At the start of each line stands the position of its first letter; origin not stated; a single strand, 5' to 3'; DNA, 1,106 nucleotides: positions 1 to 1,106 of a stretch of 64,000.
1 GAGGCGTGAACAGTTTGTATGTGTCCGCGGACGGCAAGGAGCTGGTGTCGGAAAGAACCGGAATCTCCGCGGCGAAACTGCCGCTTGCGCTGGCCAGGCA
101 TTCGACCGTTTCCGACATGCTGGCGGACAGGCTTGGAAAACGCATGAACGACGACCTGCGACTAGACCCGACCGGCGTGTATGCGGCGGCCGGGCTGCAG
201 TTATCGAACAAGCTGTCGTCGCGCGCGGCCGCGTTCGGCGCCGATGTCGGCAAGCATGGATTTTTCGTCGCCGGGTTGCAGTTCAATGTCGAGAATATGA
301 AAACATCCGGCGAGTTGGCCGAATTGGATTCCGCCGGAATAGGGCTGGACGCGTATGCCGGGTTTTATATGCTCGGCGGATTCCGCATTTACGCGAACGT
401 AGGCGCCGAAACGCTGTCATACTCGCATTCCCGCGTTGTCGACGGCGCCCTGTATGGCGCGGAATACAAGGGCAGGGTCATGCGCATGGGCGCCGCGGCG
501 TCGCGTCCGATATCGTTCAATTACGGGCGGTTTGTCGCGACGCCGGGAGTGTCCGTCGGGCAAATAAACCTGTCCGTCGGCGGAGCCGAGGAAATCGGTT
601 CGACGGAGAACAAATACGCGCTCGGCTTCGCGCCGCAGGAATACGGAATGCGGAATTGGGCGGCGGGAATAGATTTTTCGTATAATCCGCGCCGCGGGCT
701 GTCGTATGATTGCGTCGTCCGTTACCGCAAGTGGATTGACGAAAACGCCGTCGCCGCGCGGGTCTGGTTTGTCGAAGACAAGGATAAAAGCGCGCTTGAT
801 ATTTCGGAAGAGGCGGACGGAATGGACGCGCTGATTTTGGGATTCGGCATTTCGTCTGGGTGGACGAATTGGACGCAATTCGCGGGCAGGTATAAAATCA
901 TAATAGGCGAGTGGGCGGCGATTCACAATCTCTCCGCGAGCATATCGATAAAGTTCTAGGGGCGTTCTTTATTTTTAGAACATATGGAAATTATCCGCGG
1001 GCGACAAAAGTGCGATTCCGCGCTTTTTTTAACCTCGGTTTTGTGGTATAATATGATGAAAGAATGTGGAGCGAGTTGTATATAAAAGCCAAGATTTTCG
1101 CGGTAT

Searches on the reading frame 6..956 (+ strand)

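Call 13: search_protein_families(library=pfam, proteins=[window:6-956:+], max_evalue=0.001)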
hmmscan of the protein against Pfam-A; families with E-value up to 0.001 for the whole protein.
window:6-956:+ (317 aa): 1 family
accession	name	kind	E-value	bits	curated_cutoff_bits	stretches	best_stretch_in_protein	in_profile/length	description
PF03797.25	Autotransporter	-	4.9e-09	36.7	26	1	69-296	22-254/255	Autotransporter beta-domain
